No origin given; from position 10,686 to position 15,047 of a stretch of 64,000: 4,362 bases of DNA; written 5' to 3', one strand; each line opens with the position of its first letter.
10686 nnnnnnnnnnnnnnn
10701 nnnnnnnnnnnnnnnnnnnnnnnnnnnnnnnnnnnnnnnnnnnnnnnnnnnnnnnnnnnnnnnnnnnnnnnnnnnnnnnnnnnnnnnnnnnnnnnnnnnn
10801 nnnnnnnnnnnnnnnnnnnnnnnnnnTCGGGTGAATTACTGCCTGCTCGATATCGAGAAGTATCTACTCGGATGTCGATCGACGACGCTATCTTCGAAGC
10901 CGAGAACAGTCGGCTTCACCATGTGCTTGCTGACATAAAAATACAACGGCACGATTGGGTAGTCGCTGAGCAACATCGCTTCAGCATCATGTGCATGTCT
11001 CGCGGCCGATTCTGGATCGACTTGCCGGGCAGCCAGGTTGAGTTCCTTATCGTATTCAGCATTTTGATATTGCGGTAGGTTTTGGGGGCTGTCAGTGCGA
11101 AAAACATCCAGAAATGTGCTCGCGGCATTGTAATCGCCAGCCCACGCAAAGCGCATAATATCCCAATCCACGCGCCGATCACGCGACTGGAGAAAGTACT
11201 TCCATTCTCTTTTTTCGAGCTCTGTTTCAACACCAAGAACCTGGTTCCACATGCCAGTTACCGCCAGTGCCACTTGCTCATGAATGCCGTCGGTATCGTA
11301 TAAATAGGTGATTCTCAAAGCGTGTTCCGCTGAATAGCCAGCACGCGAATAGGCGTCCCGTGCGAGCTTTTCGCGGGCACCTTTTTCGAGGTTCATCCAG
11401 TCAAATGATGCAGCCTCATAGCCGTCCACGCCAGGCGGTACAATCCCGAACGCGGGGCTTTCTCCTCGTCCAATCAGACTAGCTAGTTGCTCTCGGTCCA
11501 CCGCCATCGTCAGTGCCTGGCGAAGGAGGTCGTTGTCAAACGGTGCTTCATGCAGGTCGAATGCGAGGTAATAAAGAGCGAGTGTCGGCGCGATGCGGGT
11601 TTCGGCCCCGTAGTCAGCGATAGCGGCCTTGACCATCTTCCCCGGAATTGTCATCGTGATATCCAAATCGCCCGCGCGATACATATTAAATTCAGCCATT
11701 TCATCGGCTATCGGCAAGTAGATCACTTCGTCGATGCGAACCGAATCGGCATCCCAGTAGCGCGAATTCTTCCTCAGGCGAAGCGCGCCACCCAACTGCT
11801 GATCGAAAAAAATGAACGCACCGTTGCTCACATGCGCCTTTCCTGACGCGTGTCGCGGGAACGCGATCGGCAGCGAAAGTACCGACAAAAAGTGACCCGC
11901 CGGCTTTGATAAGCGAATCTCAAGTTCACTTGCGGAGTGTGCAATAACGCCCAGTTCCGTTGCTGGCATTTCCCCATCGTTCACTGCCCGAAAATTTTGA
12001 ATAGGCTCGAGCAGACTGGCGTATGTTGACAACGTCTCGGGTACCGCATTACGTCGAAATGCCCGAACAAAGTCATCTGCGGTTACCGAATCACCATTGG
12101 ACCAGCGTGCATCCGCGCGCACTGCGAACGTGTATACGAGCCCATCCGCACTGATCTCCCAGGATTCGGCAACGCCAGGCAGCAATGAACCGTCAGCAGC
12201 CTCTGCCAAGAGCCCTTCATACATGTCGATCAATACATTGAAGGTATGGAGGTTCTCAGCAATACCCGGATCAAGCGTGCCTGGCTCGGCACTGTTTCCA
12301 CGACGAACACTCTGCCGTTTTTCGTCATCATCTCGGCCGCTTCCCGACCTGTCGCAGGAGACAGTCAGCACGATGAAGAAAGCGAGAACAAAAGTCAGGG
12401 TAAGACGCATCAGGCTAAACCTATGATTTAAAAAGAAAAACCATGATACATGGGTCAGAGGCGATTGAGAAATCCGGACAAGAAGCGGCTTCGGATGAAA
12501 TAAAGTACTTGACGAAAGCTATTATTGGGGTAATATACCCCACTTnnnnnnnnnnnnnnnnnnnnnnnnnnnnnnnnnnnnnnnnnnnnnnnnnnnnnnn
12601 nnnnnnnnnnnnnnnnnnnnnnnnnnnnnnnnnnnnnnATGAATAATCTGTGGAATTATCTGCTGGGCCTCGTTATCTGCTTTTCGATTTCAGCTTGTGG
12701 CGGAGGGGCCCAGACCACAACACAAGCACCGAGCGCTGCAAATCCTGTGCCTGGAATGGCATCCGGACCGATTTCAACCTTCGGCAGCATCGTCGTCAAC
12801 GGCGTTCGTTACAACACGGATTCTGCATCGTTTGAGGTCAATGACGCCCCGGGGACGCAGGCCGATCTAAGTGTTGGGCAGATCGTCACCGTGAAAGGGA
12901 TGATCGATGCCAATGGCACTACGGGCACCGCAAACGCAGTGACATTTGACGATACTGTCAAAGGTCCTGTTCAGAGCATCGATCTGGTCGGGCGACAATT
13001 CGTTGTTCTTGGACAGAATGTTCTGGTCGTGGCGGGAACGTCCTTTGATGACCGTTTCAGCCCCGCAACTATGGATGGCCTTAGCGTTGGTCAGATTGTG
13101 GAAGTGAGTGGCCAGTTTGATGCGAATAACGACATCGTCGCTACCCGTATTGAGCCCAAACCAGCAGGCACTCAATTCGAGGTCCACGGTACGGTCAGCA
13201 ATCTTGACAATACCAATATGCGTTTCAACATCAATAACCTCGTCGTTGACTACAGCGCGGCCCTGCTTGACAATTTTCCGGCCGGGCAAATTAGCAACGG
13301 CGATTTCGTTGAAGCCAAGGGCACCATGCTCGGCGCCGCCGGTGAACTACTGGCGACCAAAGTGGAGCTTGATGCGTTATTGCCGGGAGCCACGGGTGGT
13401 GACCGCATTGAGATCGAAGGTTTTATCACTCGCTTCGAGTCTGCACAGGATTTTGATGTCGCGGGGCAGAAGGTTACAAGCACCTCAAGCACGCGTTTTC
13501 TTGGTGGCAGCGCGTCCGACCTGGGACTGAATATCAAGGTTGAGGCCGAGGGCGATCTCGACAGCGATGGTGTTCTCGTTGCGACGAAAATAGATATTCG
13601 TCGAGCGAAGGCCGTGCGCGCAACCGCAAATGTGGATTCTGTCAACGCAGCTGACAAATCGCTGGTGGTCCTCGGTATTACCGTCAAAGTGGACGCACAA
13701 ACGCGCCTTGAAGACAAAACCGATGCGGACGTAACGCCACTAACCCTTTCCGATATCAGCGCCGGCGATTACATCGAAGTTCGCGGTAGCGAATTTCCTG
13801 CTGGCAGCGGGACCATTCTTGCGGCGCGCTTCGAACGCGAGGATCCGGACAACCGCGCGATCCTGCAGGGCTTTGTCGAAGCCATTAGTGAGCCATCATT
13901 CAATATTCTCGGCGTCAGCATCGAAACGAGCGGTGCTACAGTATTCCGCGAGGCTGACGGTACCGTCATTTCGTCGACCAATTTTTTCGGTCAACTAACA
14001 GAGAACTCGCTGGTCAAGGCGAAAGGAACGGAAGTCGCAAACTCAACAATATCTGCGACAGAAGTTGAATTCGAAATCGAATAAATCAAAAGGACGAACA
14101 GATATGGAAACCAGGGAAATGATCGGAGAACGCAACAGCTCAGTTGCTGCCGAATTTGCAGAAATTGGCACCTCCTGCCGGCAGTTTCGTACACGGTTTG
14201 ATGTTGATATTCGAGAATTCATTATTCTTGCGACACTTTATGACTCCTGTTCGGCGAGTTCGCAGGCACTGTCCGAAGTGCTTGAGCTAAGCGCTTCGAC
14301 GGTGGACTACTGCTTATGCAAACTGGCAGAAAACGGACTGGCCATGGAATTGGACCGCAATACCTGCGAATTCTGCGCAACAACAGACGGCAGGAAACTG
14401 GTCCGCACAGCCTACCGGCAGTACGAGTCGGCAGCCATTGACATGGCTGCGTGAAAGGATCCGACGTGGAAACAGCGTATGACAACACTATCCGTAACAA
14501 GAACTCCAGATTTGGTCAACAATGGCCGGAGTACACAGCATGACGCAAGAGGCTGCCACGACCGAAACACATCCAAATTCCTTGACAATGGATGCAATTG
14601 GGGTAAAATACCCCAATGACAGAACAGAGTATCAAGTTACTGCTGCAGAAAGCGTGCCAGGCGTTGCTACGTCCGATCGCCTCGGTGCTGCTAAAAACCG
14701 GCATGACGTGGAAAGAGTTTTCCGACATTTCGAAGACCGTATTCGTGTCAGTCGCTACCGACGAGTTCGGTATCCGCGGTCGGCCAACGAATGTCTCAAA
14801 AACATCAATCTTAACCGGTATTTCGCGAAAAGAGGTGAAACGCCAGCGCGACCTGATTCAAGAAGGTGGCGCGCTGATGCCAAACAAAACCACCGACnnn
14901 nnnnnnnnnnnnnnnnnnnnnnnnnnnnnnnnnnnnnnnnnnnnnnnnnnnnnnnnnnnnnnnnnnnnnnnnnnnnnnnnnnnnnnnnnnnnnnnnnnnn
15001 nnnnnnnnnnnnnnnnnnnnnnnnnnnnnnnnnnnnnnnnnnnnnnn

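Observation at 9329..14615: Three copies of one promoter-operator cassette: near-consensus -35/-10 with a 17-bp palindrome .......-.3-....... wrapped around the -10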

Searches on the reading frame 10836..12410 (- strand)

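Call 9: search_protein_families(library=pfam, proteins=[window:10836-12410:-], max_evalue=0.01)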
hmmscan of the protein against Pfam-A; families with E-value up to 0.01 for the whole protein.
window:10836-12410:- (524 aa): 1 family
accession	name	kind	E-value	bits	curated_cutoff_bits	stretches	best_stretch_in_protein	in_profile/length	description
PF00496.27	SBP_bac_5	-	5.5e-67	226.9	32.4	1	77-442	3-365/368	Bacterial extracellular solute-binding proteins, family 5 Middle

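Call 76: search_protein_families(library=ncbifam, proteins=[window:10836-12410:-], max_evalue=0.001)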
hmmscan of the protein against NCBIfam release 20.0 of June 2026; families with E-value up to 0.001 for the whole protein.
window:10836-12410:- (524 aa): 11 families
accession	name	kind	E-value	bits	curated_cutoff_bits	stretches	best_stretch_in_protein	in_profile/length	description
NF011684.0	PRK15104.1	equivalog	6.5e-100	335.4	947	1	31-506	37-525/543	oligopeptide ABC transporter substrate-binding protein OppA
NF007287.0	PRK09755.1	equivalog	2.6e-81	274.1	1098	1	32-506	32-517/535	ABC transporter substrate-binding protein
TIGR02294.1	nickel_nikA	equivalog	8.1e-24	84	393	1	62-444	34-421/501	nickel ABC transporter substrate-binding protein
NF011942.0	PRK15413.1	equivalog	1.5e-21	76.7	594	1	44-490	39-481/512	glutathione ABC transporter substrate-binding protein GsiB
NF043070.1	DppA_dipep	equivalog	2.4e-19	69.3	1005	2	205-447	219-458/535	dipeptide ABC transporter periplasmic-binding protein DppA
NF045467.1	Opp4A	equivalog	8.8e-19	67.1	650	1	41-504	44-540/556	oligopeptide ABC transporter substrate-binding protein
NF045468.1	Opp5A_nikA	equivalog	2e-14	53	600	1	18-327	3-292/488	nickel ABC transporter substrate-binding protein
NF011689.0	PRK15109.1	equivalog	6.4e-13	48.2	560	1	62-490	64-508/547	ABC transporter substrate-binding protein SapA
NF047575.1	opine_bind_CntA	exception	1.5e-09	36.9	800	1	8-118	12-119/535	staphylopine-dependent metal ABC transporter substrate-binding lipoprotein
NF043077.1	MMSYN1_0169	equivalog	4e-07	28.9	650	0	49-129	54-142/896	oligopeptide ABC transporter substrate-binding protein OppA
TIGR04028.1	SBP_KPN_01854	hypoth_equivalog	1.6e-06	27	468.5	1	76-335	44-312/509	TIGR04028 family ABC transporter substrate-binding protein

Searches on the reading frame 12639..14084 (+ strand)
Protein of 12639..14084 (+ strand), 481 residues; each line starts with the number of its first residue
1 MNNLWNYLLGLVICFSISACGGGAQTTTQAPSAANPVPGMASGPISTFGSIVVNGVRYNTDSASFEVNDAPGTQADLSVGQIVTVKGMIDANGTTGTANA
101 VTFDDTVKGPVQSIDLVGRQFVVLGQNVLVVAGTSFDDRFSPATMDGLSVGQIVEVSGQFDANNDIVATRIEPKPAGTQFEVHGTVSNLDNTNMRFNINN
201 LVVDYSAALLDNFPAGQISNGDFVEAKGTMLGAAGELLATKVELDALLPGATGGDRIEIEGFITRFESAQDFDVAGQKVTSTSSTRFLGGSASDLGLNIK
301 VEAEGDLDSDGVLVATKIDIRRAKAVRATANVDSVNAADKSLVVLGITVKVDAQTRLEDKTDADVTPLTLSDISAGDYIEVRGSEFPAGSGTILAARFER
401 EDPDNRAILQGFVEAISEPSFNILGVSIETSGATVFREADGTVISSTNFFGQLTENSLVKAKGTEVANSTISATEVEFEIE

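Call 9: search_protein_families(library=pfam, proteins=[window:12639-14084:+], max_evalue=0.01)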
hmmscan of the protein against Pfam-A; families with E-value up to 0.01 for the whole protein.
window:12639-14084:+ (481 aa): 1 family
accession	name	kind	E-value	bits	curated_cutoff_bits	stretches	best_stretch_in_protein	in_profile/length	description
PF18914.6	DUF5666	-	6.6e-63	209.3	27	6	108-172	1-60/60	Domain of unknown function (DUF5666)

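Call 76: search_protein_families(library=ncbifam, proteins=[window:12639-14084:+], max_evalue=0.001)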
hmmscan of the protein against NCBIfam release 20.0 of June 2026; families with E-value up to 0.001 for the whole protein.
window:12639-14084:+ (481 aa): 0 families

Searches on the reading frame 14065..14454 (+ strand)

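Call 9: search_protein_families(library=pfam, proteins=[window:14065-14454:+], max_evalue=0.01)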
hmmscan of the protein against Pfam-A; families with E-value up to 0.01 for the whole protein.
window:14065-14454:+ (129 aa): 3 families
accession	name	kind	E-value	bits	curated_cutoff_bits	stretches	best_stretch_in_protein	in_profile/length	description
PF13412.12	HTH_24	-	0.00095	19.1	21.9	1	48-92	2-46/48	Winged helix-turn-helix DNA-binding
PF01047.28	MarR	-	0.0014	18.9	24.6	1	50-92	4-46/59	MarR family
PF01325.25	Fe_dep_repress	-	0.0066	17.1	26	0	64-92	23-51/60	Iron dependent repressor, N-terminal DNA binding domain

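Call 76: search_protein_families(library=ncbifam, proteins=[window:14104-14454:+], max_evalue=0.001)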
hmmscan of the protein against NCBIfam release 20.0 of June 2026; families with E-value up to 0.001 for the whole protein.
window:14104-14454:+ (116 aa): 0 families

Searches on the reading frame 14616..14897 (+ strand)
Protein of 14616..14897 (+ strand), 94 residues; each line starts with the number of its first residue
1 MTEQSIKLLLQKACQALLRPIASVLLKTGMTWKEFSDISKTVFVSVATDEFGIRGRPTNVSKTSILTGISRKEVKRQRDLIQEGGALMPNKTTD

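Call 31: search_protein_families(library=pfam, proteins=[window:14616-14897:+], max_evalue=10)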
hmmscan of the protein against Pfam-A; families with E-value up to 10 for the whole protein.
seq(94 aa): 2 families
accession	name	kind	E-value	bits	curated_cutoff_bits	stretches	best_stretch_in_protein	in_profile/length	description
PF20112.4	DUF6502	-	2.3e-13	50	27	1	10-77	4-71/268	Family of unknown function (DUF6502)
PF13551.12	HTH_29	-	0.16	12.5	28.1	1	55-89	11-46/64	Winged helix-turn helix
